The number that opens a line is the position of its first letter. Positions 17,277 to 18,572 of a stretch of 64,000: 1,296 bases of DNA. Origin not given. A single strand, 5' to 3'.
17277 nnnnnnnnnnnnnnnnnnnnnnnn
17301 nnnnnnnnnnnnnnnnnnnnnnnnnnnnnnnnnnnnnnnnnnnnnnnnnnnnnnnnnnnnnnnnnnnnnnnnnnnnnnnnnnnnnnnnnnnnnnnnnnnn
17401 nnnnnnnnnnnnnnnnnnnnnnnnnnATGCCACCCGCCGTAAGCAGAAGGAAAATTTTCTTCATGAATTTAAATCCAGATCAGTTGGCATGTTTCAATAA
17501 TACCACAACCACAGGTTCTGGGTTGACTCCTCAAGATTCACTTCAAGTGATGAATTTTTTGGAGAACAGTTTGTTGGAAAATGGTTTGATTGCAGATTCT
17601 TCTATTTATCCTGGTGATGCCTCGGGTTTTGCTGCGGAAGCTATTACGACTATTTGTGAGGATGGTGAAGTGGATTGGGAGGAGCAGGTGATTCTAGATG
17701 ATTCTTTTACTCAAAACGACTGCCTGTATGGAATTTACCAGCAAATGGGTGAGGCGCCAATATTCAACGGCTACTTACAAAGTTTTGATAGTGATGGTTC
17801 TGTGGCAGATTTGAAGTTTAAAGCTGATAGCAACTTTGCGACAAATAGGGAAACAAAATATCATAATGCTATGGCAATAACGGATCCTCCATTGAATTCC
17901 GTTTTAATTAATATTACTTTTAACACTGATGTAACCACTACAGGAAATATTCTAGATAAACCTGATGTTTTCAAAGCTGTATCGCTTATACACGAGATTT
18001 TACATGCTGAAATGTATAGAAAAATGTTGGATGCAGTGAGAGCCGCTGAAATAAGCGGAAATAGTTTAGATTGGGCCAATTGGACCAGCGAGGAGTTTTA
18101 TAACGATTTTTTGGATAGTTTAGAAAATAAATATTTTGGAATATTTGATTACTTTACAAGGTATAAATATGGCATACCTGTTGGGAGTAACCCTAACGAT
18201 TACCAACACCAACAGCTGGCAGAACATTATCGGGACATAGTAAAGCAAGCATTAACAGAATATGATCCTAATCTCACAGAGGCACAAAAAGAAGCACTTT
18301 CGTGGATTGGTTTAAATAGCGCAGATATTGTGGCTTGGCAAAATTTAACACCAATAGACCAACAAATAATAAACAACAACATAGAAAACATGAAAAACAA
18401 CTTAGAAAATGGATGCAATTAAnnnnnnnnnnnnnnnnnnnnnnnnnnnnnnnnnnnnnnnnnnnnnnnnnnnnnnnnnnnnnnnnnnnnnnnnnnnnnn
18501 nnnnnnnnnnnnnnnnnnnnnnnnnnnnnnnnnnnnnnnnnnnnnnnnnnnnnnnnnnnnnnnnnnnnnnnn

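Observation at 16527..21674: A ~5 kb plus-strand island bracketed by a duplicated 3' end of the M48 protease gene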

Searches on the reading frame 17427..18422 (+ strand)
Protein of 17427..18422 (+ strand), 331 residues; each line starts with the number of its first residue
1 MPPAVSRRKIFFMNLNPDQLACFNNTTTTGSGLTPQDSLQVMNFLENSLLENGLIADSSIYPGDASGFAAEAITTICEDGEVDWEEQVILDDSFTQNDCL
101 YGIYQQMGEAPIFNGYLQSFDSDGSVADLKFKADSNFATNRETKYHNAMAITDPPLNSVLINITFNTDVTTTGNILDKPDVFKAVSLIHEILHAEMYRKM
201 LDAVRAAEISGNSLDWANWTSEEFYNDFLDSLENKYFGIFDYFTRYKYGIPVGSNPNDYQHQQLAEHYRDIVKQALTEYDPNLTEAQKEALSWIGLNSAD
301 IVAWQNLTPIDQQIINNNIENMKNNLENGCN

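Call 7: search_protein_families(library=pfam, proteins=[window:17427-18422:+], max_evalue=0.1)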
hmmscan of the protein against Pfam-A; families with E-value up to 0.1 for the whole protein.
window:17427-18422:+ (331 aa): 1 family
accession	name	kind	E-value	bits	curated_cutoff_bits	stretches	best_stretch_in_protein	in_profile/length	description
PF17944.6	Arg_decarbox_C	-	0.066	14.2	23.3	0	258-291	9-37/51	Arginine decarboxylase C-terminal helical extension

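Call 15: search_protein_families(library=ncbifam, proteins=[window:17427-18422:+], max_evalue=0.1)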
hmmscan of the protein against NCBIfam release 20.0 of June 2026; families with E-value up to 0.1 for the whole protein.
window:17427-18422:+ (331 aa): 0 families

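Call 16: search_protein_families(library=padloc, proteins=[window:17427-18422:+], max_evalue=0.1)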
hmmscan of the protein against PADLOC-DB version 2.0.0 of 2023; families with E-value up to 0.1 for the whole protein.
window:17427-18422:+ (331 aa): 0 families

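Call 17: find_homologous_proteins(query=window:17427-18422:+)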
Query window:17427-18422:+ (331 aa): 55 proteins with E <= 0.001 among 944 candidates.
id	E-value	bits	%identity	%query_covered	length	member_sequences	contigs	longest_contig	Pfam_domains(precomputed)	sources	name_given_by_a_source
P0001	8.2e-214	727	100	96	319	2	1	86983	-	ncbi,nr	ncbi:MAG TPA: hypothetical protein VFM70_02980 [Salinimicrobium sp.]|nr:hypothetical protein [Salini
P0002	9.5e-127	441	74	79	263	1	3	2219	-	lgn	-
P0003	1.6e-125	437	65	91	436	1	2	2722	-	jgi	jgi:hypothetical protein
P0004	6.9e-121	421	72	80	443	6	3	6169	-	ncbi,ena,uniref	ncbi:hypothetical protein [Mesonia sp.]|uniref:hypothetical protein n=2 Tax=Mesonia sp. TaxID=196083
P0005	1.0e-120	421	69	81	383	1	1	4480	-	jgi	-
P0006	1.0e-116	408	64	90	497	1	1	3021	-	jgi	jgi:hypothetical protein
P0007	2.3e-112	393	69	74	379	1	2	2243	-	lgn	-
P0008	7.2e-112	392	64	83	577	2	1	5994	-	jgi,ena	-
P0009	4.8e-110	386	69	75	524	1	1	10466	-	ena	-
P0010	1.7e-109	384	63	82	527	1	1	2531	-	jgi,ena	-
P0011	1.7e-108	381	67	74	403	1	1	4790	-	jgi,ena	-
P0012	9.7e-108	378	67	74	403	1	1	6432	-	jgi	jgi:hypothetical protein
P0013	1.5e-107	378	58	94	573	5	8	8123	-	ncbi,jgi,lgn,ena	-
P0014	1.2e-106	375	67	75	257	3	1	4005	-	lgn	-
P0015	5.3e-106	372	62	83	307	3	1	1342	-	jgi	jgi:hypothetical protein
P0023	1.3e-94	335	61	74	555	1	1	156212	-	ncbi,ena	-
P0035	1.1e-85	306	57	77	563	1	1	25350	-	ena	-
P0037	3.0e-84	301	55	80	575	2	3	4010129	-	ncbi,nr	ncbi:hypothetical protein [Polaribacter atrinae]|nr:hypothetical protein [Polaribacter atrinae]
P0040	1.1e-83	299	56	75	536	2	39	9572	-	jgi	jgi:hypothetical protein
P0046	4.0e-81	291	52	83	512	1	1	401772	-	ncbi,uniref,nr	ncbi:hypothetical protein H3Z83_07550 [Tenacibaculum sp. S7007]|uniref:Uncharacterized protein n=1 T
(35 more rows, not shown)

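Call 18: find_encoding_contigs(protein=P0037, flank=10000, max_places=3)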
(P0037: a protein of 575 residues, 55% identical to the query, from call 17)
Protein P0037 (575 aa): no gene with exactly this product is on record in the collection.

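Call 19: find_encoding_contigs(protein=P0023, flank=10000, max_places=3)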
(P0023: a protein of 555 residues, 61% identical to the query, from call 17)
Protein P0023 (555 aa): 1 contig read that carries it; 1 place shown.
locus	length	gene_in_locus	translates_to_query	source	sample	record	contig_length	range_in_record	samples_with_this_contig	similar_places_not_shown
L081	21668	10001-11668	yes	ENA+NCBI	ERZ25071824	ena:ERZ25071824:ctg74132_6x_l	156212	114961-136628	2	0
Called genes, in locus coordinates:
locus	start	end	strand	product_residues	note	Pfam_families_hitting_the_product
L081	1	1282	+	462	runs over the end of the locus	PF04468:PSP1, PF28472:PSP1_3rd, PF28473:YaaT_C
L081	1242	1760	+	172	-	PF14109:GldH_lipo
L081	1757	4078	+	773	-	PF00912:Transgly, PF28500:PBP_middle, PF00905:Transpeptidase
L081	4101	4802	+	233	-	PF01144:CoA_trans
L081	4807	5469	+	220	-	PF01144:CoA_trans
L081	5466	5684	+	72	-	-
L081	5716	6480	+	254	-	PF03372:Exo_endo_phos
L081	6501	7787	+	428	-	PF01464:SLT, PF01476:LysM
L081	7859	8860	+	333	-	PF16125:DUF4837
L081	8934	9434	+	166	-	PF08570:DUF1761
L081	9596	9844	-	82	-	PF12844:HTH_19, PF13560:HTH_31 (weak), PF13443:HTH_26 (weak), PF01381:HTH_3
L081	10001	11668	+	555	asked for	-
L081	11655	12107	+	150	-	-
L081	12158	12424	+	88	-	-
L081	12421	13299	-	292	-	PF13276:HTH_21, PF00665:rve, PF13683:rve_3, PF13333:rve_2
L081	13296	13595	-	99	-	PF01527:HTH_Tnp_1, PF13384:HTH_23 (weak), PF13518:HTH_28 (weak), PF13551:HTH_29 (weak)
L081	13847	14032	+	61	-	-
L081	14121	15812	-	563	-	PF00749:tRNA-synt_1c, PF03950:tRNA-synt_1c_C, PF20974:tRNA-synt_1c_C2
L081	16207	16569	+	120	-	PF02152:FolB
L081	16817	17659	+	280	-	PF00753:Lactamase_B, PF23023:Anti-Pycsar_Apyc1 (weak)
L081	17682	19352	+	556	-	PF00082:Peptidase_S8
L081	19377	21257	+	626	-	PF01433:Peptidase_M1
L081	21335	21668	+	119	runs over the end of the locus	PF08378:NERD, PF02021:UPF0102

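Call 20: find_encoding_contigs(protein=P0046, flank=10000, max_places=3)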
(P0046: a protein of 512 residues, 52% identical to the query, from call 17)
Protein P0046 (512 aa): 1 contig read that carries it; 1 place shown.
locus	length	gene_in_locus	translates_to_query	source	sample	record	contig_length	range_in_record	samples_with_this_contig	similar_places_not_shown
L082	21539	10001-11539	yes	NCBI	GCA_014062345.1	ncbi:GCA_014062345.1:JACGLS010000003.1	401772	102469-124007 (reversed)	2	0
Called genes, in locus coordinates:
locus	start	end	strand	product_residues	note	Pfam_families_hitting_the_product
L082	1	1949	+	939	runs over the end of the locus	-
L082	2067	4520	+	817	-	PF00676:E1_dh, PF02779:Transket_pyr, PF02780:Transketolase_C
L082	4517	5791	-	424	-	PF11013:DUF2851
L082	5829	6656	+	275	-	PF00578:AhpC-TSA, PF08534:Redoxin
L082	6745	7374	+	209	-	PF00881:Nitroreductase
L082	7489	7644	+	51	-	-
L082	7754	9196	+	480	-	PF00474:SSF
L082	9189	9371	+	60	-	-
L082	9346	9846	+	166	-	PF06172:Cupin_5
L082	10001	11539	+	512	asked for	-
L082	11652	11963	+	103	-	-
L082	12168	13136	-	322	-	PF01636:APH (weak), PF02958:EcKL, PF07914:DUF1679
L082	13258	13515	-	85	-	PF22264:DUF6952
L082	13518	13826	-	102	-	PF00085:Thioredoxin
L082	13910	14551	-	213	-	PF00578:AhpC-TSA, PF08534:Redoxin, PF10417:1-cysPrx_C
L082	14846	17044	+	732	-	PF00141:peroxidase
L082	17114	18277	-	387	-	PF00072:Response_reg, PF00158:Sigma54_activat, PF01078:Mg_chelatase (faint), PF14532:Sigma54_activ_2, PF00004:AAA (weak), PF07728:AAA_5, PF25601:AAA_lid_14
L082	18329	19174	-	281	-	PF21088:MS_channel_1st (weak), PF00924:MS_channel_2nd, PF21082:MS_channel_3rd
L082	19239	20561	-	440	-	PF12698:ABC2_membrane_3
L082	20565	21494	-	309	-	PF00005:ABC_tran, PF13304:AAA_21, PF13732:DrrA1-3_C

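Call 39: search_solved_structures(query=A1, max_evalue=1)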
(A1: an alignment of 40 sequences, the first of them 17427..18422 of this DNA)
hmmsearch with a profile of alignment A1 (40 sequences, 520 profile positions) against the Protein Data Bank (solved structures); distinct sequences matched with E-value up to 1: 4.
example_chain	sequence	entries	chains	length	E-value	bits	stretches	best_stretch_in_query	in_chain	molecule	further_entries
6m3d_C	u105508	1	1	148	0.043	16.5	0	471-496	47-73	Segmentation polarity homeobox protein engrailed,Segmentation polarity homeobox protein en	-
4lad_B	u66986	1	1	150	0.47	13.1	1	158-242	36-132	E3 ubiquitin-protein ligase AMFR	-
2p81_A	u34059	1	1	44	0.58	12.8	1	471-497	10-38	Segmentation polarity homeobox protein engrailed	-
9hjm_I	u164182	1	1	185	0.62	12.7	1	1-63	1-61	Peptidyl-prolyl cis-trans isomerase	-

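Call 44: predict_structure(alignment_id=A1)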
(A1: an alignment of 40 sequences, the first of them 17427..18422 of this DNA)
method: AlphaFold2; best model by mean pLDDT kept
length: 331 residues; sequences in the alignment: 40
mean_pLDDT: 76.9   pTM: 0.77
mean pLDDT of the five models: 76.9, 75.4, 74.2, 73.5, 73.3
residues with pLDDT >= 90: 148; 70-90: 58; 50-70: 63; < 50: 62
segments of 3 or more residues with pLDDT < 50: 1-13, 27-33, 56-62, 209-212, 229-254
pLDDT, mean of each block of 10 residues (from residue 1): 38 56 55 57 67 52 67 90 92 96 97 94 90 98 92 79 96 96 97 84 63 50 50 43 40 54 86 98 98 86 88 97 92 55
secondary structure, 60 per line:
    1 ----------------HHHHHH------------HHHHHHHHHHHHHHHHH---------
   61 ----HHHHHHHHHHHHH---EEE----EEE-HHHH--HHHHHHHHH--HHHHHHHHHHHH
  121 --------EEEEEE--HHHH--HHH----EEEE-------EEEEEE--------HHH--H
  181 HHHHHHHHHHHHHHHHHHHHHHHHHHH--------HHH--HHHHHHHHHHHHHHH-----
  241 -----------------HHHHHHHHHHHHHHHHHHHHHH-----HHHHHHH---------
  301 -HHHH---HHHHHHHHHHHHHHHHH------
elements in order: H17-22 H35-51 H65-77 E81-83 E88-90 H92-95 H98-106 H109-120 E129-134 H137-140 E150-153 E161-166 H180-207 H221-235 H258-279 H285-291 H302-305 H309-325
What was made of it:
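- On Zincin metallopeptidases: In the AF2 model it lies in helix 180-207 after strands 129-166 (call 44).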

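Call 46: fold_search(model_id=the predicted structure, library=pdb)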
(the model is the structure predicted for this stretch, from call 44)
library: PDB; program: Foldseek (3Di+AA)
matches with E <= 10: 110; with E <= 0.001: 0
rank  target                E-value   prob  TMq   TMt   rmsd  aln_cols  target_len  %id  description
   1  6dft_K                1.9e-01  0.10  0.14  0.12  20.8       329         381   13  Trypanosoma brucei deoxyhypusine synthase (released 2018-08-08)
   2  6dft_E                1.1e+00  0.04  0.12  0.11  20.5       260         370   13  Trypanosoma brucei deoxyhypusine synthase (released 2018-08-08)
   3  1t98_A                1.4e+00  0.07  0.17  0.19  18.4       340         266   11  Crystal Structure of MukF(1-287) (released 2005-05-24)
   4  6dft_G                2.1e+00  0.03  0.13  0.12  19.7       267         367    9  Trypanosoma brucei deoxyhypusine synthase (released 2018-08-08)
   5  6fnb_A                2.7e+00  0.06  0.14  0.18  14.9       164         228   13  Mono- and bivalent 14-3-3 inhibitors for characterizing supramolecular lysine-PEG interactions in proteins (released 2018-07-04)
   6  4dnk_B                3.1e+00  0.06  0.14  0.17  14.9       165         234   11  Crystal structure of a tyrosine 3-monooxygenase/tryptophan 5-monooxygenase activation protein, beta polypeptide (YWHAB (released 2012-02-22)
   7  6bqt_K                3.3e+00  0.06  0.14  0.18  15.1       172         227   10  Complex of 14-3-3 theta with an IRSp53 peptide doubly-phosphorylated at T340 and T360 (released 2018-12-05)
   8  9k7u_A                3.4e+00  0.04  0.10  0.20  15.9       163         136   12  Crystal structure of designed zinc-induced heterodimer Heter-Zn2-HEHE-22 (released 2025-10-29)
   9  9fum_B                3.4e+00  0.04  0.13  0.17  16.9       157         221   14  Dimeric 14-3-3 zeta in complex with MAP2c peptide containing pS435 (released 2025-02-12)
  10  4wrq_B                3.4e+00  0.03  0.12  0.15  16.4       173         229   15  Crystal Structure of 14-3-3 zeta with Chibby peptide (released 2015-05-06)
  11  5ok9_F                3.8e+00  0.07  0.15  0.19  14.9       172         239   12  CH1 chimera of human 14-3-3 sigma with the HSPB6 phosphopeptide in a conformation with swapped phosphopeptides (released 2017-10-11)
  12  8ah2_C                3.8e+00  0.06  0.15  0.19  15.1       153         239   14  Crystal structure of human 14-3-3 zeta fused to the NPM1 peptide including phosphoserine-48 (released 2022-09-14)
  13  8ext_A                3.8e+00  0.06  0.22  0.16  20.7       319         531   11  Cryo-EM structure of S. aureus BlaR1 F284A mutant in complex with ampicillin (released 2023-01-11)
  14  5lu1_E                4.2e+00  0.06  0.15  0.20  15.1       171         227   10  Human 14-3-3 sigma CLU3 mutant complexed with short HSPB6 phosphopeptide (released 2017-02-01)
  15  4y5i_B                4.2e+00  0.06  0.15  0.20  15.1       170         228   12  Crystal structure of C-terminal modified Tau peptide-hybrid 126B with 14-3-3sigma (released 2016-01-13)
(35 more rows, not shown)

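Call 58: search_protein_families(library=pfam, proteins=[P0008, P0013, P0023, P0037, P0046, P0035, P0040], max_evalue=5)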
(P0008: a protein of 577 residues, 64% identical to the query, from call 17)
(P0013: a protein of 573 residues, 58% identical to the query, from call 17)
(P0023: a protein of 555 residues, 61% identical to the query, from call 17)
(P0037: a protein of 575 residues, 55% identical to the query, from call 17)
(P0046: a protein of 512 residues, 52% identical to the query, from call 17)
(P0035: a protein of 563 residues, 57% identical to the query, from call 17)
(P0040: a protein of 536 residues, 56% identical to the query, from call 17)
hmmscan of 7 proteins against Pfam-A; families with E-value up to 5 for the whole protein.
P0008 (577 aa): 1 family
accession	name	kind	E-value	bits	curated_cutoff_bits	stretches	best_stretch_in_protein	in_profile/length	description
PF04965.19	GPW_gp25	-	0.1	12.9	27.2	1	492-533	25-66/96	Baseplate wedge protein gp25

P0013 (573 aa): 1 family
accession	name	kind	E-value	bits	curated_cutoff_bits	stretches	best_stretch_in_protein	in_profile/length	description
PF07176.17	DUF1400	-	0.21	12.3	23.4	1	359-449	9-99/127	Alpha/beta hydrolase of unknown function (DUF1400)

P0023 (555 aa): 0 families

P0037 (575 aa): 3 families
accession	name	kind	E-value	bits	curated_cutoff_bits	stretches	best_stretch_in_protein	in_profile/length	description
PF19136.5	DUF5819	-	0.015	16.3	27.1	1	448-523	45-128/169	Family of unknown function (DUF5819)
PF05979.17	DUF896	-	0.073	13.4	24.2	1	70-98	6-34/64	Bacterial protein of unknown function (DUF896)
PF06267.17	DUF1028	-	0.1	12.8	26.2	1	403-451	105-154/193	Family of unknown function (DUF1028)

P0046 (512 aa): 3 families
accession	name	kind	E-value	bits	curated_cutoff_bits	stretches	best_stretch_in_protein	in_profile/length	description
PF19136.5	DUF5819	-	0.0053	17.8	27.1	1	392-465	45-125/169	Family of unknown function (DUF5819)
PF15881.10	DUF4734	-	0.1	13.2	25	1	401-421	64-84/91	Domain of unknown function (DUF4734)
PF01468.23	GA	-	1.5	9.5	24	1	482-504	14-36/55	GA module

P0035 (563 aa): 1 family
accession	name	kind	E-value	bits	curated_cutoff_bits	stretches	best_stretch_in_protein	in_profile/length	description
PF19136.5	DUF5819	-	0.017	16.2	27.1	1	441-514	45-121/169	Family of unknown function (DUF5819)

P0040 (536 aa): 3 families
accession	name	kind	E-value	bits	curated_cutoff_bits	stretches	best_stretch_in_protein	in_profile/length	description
PF19136.5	DUF5819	-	0.015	16.3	27.1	1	418-492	46-127/169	Family of unknown function (DUF5819)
PF15881.10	DUF4734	-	0.09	13.4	25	1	426-446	64-84/91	Domain of unknown function (DUF4734)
PF06267.17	DUF1028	-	0.25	11.6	26.2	1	375-422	106-154/193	Family of unknown function (DUF1028)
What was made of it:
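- On Polymorphic toxin/immunity system: No Pfam family passes threshold, even at E<=5, for eight family members (calls 7, 58).
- Closest known: Polymorphic toxin/immunity loci with orphan toxin tips and polyimmunity arrays. Different: No match to the Pfam metallopeptidase-toxin models; no Pfam family at all reached significance (calls 7, 58).
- No match to any known toxin domain (calls 7, 58).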

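Call 64: find_encoding_contigs(protein=P0035, flank=8000, max_places=2)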
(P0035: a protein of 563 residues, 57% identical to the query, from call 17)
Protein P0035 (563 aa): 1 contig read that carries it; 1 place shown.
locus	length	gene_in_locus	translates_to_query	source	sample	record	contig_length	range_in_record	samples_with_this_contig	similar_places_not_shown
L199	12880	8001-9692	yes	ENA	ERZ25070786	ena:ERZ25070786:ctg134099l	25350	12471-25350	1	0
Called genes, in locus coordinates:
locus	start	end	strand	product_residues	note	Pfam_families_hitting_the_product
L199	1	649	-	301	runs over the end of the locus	PF01795:Methyltransf_5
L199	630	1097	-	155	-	PF02381:MraZ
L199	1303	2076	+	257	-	PF00561:Abhydrolase_1, PF12146:Hydrolase_4, PF12697:Abhydrolase_6, PF00561:Abhydrolase_1 (weak)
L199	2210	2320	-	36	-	-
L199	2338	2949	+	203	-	PF01926:MMR_HSR1, PF02421:FeoB_N (weak), PF03193:RsgA_GTPase (faint), PF00350:Dynamin_N (faint)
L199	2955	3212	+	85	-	-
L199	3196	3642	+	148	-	PF00849:PseudoU_synth_2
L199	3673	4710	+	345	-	PF00487:FA_desaturase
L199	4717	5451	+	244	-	PF00881:Nitroreductase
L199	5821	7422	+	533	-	PF07884:VKOR, PF13462:Thioredoxin_4 (weak)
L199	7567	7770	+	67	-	-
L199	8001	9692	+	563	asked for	-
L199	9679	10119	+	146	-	-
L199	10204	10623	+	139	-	-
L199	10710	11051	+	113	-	-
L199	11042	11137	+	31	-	-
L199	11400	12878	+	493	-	?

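Call 65: find_encoding_contigs(protein=P0013, flank=8000, max_places=3)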
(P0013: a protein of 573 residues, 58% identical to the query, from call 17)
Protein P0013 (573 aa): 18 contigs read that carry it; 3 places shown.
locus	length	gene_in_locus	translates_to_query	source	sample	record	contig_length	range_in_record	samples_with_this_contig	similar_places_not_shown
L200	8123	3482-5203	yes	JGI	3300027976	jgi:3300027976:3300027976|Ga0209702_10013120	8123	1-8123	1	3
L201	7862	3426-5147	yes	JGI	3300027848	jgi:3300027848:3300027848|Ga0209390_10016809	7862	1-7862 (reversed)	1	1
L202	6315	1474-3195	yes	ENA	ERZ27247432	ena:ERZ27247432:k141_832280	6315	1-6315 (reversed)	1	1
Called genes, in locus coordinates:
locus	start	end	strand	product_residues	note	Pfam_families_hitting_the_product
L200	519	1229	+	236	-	-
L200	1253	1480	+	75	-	-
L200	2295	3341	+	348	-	PF11376:DUF3179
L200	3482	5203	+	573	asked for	-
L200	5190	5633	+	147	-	-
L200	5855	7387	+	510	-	PF22322:DUF6973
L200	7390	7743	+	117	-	-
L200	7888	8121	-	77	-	?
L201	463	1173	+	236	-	-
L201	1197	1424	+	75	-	-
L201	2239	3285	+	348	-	PF11376:DUF3179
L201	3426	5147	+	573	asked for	-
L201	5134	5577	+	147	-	-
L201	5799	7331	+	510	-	PF22322:DUF6973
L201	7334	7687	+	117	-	-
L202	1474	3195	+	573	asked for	-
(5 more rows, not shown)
